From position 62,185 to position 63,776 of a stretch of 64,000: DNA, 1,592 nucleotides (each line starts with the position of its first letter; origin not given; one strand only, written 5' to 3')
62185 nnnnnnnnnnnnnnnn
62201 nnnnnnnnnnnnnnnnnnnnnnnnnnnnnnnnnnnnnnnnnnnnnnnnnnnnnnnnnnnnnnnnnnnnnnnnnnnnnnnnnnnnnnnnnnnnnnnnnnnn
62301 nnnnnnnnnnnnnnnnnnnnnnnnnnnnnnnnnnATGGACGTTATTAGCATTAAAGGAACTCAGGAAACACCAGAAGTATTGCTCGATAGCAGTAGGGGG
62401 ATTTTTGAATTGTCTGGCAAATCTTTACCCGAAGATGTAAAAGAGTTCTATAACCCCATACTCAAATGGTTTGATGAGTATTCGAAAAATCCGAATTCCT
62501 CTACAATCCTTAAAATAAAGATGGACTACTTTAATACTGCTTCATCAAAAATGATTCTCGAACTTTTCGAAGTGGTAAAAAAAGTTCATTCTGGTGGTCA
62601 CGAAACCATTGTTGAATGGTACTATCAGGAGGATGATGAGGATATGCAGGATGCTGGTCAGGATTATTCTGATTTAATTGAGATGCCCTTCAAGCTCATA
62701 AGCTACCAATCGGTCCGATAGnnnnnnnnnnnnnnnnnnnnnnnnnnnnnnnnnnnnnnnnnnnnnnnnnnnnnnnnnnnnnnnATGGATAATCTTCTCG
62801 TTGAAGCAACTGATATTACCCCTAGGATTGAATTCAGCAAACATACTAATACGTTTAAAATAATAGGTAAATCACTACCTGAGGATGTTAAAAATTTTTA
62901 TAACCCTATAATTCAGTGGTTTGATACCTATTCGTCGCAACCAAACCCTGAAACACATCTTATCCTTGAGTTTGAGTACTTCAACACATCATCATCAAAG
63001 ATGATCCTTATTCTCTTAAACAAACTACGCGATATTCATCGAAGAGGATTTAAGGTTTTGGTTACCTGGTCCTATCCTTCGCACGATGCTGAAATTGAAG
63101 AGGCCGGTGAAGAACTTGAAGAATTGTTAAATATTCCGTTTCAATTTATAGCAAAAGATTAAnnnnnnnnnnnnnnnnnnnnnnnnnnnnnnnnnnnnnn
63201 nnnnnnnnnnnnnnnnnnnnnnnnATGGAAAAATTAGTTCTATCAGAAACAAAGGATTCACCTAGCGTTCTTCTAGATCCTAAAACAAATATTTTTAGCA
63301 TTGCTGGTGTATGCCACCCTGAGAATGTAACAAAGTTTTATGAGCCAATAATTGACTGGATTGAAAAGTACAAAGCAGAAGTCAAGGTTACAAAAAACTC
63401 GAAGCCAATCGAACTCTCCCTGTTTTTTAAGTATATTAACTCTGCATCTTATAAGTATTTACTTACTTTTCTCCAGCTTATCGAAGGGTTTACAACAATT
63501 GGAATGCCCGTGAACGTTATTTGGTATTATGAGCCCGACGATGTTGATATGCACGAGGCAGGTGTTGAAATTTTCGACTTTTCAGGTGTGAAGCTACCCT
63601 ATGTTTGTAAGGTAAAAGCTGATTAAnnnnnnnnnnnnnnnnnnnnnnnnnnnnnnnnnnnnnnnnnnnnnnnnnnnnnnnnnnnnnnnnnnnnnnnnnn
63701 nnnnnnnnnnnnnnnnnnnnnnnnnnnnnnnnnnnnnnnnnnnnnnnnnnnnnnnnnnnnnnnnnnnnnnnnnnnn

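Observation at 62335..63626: Three tandem DUF1987 (SiaC-like) paralogues with no adjacent kinase or phosphatase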

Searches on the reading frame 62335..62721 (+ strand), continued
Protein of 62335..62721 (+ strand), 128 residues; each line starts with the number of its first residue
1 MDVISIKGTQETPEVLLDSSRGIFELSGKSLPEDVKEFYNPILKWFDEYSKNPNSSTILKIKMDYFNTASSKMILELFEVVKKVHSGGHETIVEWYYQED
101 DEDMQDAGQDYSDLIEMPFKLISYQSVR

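Call 66: search_protein_families(library=pfam, proteins=[L081:712-1578:-, L081:1934-3823:+, L081:4603-5115:+, L081:5442-8693:+, L081:8740-9102:+, L081:9163-9954:+, L081:9998-10375:+, L081:10869-12317:+, L081:12511-13371:+], max_evalue=0.001)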
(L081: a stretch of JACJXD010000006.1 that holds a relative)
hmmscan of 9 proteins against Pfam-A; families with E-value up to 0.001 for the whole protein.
L081:712-1578:- (288 aa): 3 families
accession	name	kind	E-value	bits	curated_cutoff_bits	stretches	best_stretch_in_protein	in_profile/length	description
PF19190.6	BACON_2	-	6.5e-05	23.2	25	0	23-59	2-38/94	Viral BACON domain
PF00635.32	Motile_Sperm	-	0.00011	22.5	25.9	0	24-58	3-38/109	MSP (Major sperm protein) domain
PF06280.18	fn3_5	-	0.00049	21.2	27.6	0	38-112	8-82/112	Fn3-like domain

L081:1934-3823:+ (629 aa): 8 families
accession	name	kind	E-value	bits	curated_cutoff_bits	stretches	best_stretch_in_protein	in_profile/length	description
PF13424.12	TPR_12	-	1.9e-17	63.7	30.1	2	66-135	6-77/77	Tetratricopeptide repeat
PF07228.17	SpoIIE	-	7.5e-17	62.3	25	1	428-624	3-190/192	Stage II sporulation protein E (SpoIIE)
PF13374.12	TPR_10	-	1.2e-11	44.7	27.5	0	145-179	4-38/42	Tetratricopeptide repeat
PF00515.34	TPR_1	-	3.1e-07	30.4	27.8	0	105-131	3-29/34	Tetratricopeptide repeat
PF13181.12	TPR_8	-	1.8e-05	25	25.7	0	105-134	3-32/34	Tetratricopeptide repeat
PF13176.12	TPR_7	-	0.00011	22.4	27.9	0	150-179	6-35/36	Tetratricopeptide repeat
PF07719.23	TPR_2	-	0.00016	22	27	0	63-88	1-26/34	Tetratricopeptide repeat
PF12862.13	ANAPC5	-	0.00085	19.8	23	0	122-179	17-74/91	Anaphase-promoting complex subunit 5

L081:4603-5115:+ (170 aa): 0 families

L081:5442-8693:+ (1083 aa): 3 families
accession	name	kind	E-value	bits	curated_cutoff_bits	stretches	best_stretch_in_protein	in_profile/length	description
PF00691.25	OmpA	-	3.4e-17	63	27.2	1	983-1074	2-98/98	OmpA family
PF13620.12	CarboxypepD_reg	-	8.6e-13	48.9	32.3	0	786-832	14-61/82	Carboxypeptidase regulatory-like domain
PF17210.9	SdrD_B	-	2.1e-08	34.7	29.7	1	666-751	8-84/112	SdrD B-like domain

L081:8740-9102:+ (120 aa): 1 family
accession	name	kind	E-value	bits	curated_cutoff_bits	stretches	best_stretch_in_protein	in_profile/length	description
PF05635.17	23S_rRNA_IVP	-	4.5e-19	69.1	33.8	1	12-108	7-102/106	23S rRNA-intervening sequence protein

L081:9163-9954:+ (263 aa): 1 family
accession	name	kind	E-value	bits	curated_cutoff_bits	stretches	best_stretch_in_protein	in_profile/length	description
PF01678.24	DAP_epimerase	-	6.8e-42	142.8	34.7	2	5-89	1-86/121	Diaminopimelate epimerase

L081:9998-10375:+ (125 aa): 1 family
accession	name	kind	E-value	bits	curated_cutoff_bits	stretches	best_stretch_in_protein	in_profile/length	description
PF09345.15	SiaC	-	3.3e-40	136.9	24.5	1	7-125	1-120/120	SiaC family regulatory phosphoprotein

L081:10869-12317:+ (482 aa): 8 families
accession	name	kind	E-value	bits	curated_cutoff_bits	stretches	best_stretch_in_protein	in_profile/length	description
PF13365.12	Trypsin_2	-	4.8e-38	131.6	27.6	1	111-248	1-144/144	Trypsin-like peptidase domain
PF00089.32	Trypsin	-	1.9e-20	74.1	20.6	1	109-274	20-219/220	Trypsin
PF13180.12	PDZ_2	-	7.3e-20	71.5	27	1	289-378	3-80/80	PDZ domain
PF00595.29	PDZ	-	4.4e-19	69.1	23.2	2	285-365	8-80/81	PDZ domain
PF17820.7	PDZ_6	-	1.5e-14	53.9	27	1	314-350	2-38/54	PDZ domain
PF12812.13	PDZ_1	-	1.4e-07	31.8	28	1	389-458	3-73/78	PDZ-like domain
PF14685.13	PDZ_Tricorn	-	1.3e-06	28.7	25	0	326-373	36-85/88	Tricorn protease PDZ domain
PF10459.15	Peptidase_S46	-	0.00021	20.6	22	0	110-131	48-69/698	Peptidase S46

L081:12511-13371:+ (286 aa): 5 families
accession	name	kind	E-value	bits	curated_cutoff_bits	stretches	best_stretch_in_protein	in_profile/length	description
PF04545.22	Sigma70_r4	-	3.8e-20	71.6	24.1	1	222-274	1-50/50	Sigma-70, region 4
PF04542.20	Sigma70_r2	-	1.1e-18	67.2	24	1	55-123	2-70/71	Sigma-70 region 2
PF04539.22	Sigma70_r3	-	5.7e-17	62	25.3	1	135-201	3-69/78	Sigma-70 region 3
PF00140.25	Sigma70_r1_2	-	2.2e-14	53.5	22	1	17-49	2-34/34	Sigma-70 factor, region 1.2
PF08281.18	Sigma70_r4_2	-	0.00016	21.7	25.7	1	218-272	3-54/54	Sigma-70, region 4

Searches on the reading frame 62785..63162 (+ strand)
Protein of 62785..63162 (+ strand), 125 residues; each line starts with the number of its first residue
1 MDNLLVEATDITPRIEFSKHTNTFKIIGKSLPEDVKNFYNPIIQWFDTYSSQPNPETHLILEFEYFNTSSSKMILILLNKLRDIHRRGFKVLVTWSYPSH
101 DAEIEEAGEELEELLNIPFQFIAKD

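Call 3: search_protein_families(library=pfam, proteins=[window:62785-63162:+], max_evalue=0.01)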
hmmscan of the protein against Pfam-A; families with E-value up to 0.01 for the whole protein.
window:62785-63162:+ (125 aa): 1 family
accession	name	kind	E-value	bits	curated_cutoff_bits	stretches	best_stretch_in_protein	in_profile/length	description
PF09345.15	SiaC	-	6.4e-36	123.1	24.5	1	6-123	1-119/120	SiaC family regulatory phosphoprotein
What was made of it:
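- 62785..63162 (+): C2 (position-2 paralogue, 125 aa), SiaC family. PF09345 E 6.4e-36 (call 3).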

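Call 4: search_protein_families(library=ncbifam, proteins=[window:62785-63162:+], max_evalue=0.01)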
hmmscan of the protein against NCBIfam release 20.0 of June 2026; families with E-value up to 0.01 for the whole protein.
window:62785-63162:+ (125 aa): 1 family
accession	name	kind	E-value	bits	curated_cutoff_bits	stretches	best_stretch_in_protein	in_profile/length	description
NF038265.1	phos_prot_SiaC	equivalog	7.3e-22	77.7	150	1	3-121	2-120/122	biofilm regulation phosphoprotein SiaC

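Call 49: search_solved_structures(query=window:62785-63162:+, max_evalue=1, show_alignments=1)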
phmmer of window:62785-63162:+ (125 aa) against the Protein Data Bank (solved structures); distinct sequences matched with E-value up to 1: 4.
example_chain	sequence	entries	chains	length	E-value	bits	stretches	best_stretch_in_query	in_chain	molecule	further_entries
6kko_C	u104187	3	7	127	4.5e-12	49.3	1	2-124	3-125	DUF1987 domain-containing protein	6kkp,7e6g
6k4f_U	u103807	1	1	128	4.6e-12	49.2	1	2-124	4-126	DUF1987 domain-containing protein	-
3f85_A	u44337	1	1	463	0.2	14.9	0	21-53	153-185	homo trimeric fusion of CFA/I fimbrial subunits B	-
7tgh_A1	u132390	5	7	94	0.62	13.3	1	17-62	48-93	NDUA1 | Transmembrane protein, putative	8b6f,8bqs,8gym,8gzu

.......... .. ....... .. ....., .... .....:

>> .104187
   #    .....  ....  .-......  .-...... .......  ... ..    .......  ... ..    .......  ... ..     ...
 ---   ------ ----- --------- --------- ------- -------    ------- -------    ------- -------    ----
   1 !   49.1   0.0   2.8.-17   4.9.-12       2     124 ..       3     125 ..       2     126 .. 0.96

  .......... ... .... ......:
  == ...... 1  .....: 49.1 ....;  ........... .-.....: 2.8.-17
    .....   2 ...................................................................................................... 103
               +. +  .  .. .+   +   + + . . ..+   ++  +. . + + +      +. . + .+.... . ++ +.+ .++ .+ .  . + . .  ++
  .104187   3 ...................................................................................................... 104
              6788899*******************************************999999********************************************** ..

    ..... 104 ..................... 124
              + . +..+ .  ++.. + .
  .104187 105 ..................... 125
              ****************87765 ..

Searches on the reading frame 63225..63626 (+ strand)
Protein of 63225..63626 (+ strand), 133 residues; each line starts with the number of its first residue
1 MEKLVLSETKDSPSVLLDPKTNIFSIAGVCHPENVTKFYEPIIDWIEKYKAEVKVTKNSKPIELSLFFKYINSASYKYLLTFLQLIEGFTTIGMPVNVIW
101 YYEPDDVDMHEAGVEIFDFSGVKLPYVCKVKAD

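Call 3: search_protein_families(library=pfam, proteins=[window:63225-63626:+], max_evalue=0.01)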
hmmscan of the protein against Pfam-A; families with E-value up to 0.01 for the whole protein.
window:63225-63626:+ (133 aa): 1 family
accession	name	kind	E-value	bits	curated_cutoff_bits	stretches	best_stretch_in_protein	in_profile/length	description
PF09345.15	SiaC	-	3.1e-28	98.3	24.5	1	7-116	2-106/120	SiaC family regulatory phosphoprotein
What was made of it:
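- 63225..63626 (+): C3 (position-3 paralogue, 133 aa), the most divergent SiaC-family member, with a 5-residue insertion before strand beta4. PF09345 E 3.1e-28 (call 3).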

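Call 4: search_protein_families(library=ncbifam, proteins=[window:63225-63626:+], max_evalue=0.01)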
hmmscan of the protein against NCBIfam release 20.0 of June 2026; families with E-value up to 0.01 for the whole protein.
window:63225-63626:+ (133 aa): 1 family
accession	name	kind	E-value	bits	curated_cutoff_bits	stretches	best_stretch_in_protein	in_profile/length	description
NF038265.1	phos_prot_SiaC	equivalog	5.9e-17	61.8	150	1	3-111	2-105/122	biofilm regulation phosphoprotein SiaC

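Call 48: search_solved_structures(query=window:63225-63626:+, max_evalue=1, show_alignments=1)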
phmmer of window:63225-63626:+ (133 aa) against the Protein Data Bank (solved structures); distinct sequences matched with E-value up to 1: 2.
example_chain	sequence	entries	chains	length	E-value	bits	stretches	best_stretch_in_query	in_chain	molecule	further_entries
6kko_C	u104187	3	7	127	7.6e-12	48.6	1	4-111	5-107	DUF1987 domain-containing protein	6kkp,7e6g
6k4f_U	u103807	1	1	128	7.7e-12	48.5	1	4-111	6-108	DUF1987 domain-containing protein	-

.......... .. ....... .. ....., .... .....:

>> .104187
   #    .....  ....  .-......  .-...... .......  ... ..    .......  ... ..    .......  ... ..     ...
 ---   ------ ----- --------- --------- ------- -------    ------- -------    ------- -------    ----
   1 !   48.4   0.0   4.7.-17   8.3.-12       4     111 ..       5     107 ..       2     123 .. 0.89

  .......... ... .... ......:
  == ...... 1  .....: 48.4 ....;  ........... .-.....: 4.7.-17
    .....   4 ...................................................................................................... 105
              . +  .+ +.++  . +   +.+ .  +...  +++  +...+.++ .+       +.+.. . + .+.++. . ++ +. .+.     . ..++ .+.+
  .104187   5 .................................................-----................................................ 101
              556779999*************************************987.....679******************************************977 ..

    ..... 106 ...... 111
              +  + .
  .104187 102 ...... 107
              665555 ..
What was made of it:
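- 63225..63626 (+): PDB SiaC E 7.6e-12 (call 48).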

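Call 57: predict_structure(alignment_id=A3)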
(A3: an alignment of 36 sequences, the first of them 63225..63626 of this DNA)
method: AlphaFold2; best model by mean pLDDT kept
length: 133 residues; sequences in the alignment: 36
mean_pLDDT: 92.3   pTM: 0.85
mean pLDDT of the five models: 92.3, 92.2, 91.7, 90.7, 90.2
residues with pLDDT >= 90: 107; 70-90: 25; 50-70: 1; < 50: 0
segments of 3 or more residues with pLDDT < 50: none
pLDDT, mean of each block of 10 residues (from residue 1): 92 94 94 86 95 90 95 91 94 95 93 93 92 72
secondary structure, 60 per line:
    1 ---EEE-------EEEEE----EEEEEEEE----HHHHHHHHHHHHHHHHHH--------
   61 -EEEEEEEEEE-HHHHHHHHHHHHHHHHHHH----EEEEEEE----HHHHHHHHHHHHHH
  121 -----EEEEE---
elements in order: E4-6 E14-18 E23-30 H35-52 E62-71 H73-91 E96-102 H107-120 E126-130
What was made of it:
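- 63225..63626 (+): AlphaFold model pLDDT 92.3 (call 57).
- On SiaC family (Pfam PF09345, formerly DUF1987): C3 model has pLDDT 92.3 (call 57). S73 opens predicted helix 73-91 (call 57).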

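Call 59: fold_search(model_id=the predicted structure, library=pdb)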
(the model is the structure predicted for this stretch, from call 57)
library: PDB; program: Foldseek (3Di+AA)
matches with E <= 10: 486; with E <= 0.001: 8
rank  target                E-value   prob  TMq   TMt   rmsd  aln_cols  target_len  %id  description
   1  6kkp                  2.0e-10  1.00  0.84  0.91   1.6       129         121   27  The crystal structure of apo-SiaC from Pseudomonas aeruginosa (released 2020-06-10)
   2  6kko_D                2.7e-10  1.00  0.85  0.89   1.7       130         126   25  The crystal structure of SiaB-SiaC complex from Pseudomonas aeruginosa (released 2020-06-10)
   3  7e6g_D                5.2e-10  1.00  0.86  0.92   1.6       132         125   26  Crystal structure of diguanylate cyclase SiaD in complex with its activator SiaC from Pseudomonas aeruginosa (released 2021-09-22)
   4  6kko_C                6.3e-10  1.00  0.85  0.89   1.8       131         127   25  The crystal structure of SiaB-SiaC complex from Pseudomonas aeruginosa (released 2020-06-10)
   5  6k4f                  7.1e-10  1.00  0.82  0.89   2.0       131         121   26  SiaC of Pseudomonas aeruginosa (released 2019-06-26)
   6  7e6g_C                1.4e-09  1.00  0.86  0.92   1.6       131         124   25  Crystal structure of diguanylate cyclase SiaD in complex with its activator SiaC from Pseudomonas aeruginosa (released 2021-09-22)
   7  7e6g_E                1.6e-08  1.00  0.83  0.91   1.6       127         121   25  Crystal structure of diguanylate cyclase SiaD in complex with its activator SiaC from Pseudomonas aeruginosa (released 2021-09-22)
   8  7e6g_F                2.0e-08  1.00  0.84  0.91   1.6       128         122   26  Crystal structure of diguanylate cyclase SiaD in complex with its activator SiaC from Pseudomonas aeruginosa (released 2021-09-22)
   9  4emp_K                1.1e-01  0.38  0.38  0.29  11.8       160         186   11  Crystal structure of the mutant of ClpP E137A from Staphylococcus aureus (released 2013-04-17)
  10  7lhv_A                1.3e-01  0.47  0.38  0.13   5.8       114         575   12  Structure of Arabidopsis thaliana sulfate transporter AtSULTR4;1 (released 2021-08-11)
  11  5tdf_A                2.2e-01  0.57  0.47  0.19   7.9       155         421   12  TEV Cleaved Human ATP Citrate Lyase Bound to 4S hydroxycitrate (released 2017-08-09)
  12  3pff                  2.9e-01  0.63  0.52  0.13   5.0       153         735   12  Truncated human atp-citrate lyase with ADP and tartrate bound (released 2011-10-12)
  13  6iw7_B                3.1e-01  0.25  0.31  0.25   4.8        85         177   15  structural insights into Mycobacterium tuberculosis ClpP1P2 inhibition by Cediranib: implications for developing antim (released 2020-01-01)
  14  8xgc_8                3.9e-01  0.14  0.33  0.08  10.9       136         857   12  Structure of yeast replisome associated with FACT and histone hexamer, Composite map (released 2024-02-14)
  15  3mwd_A                4.2e-01  0.38  0.45  0.18   7.7       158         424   10  Truncated Human ATP-Citrate Lyase with Citrate Bound (released 2010-06-16)
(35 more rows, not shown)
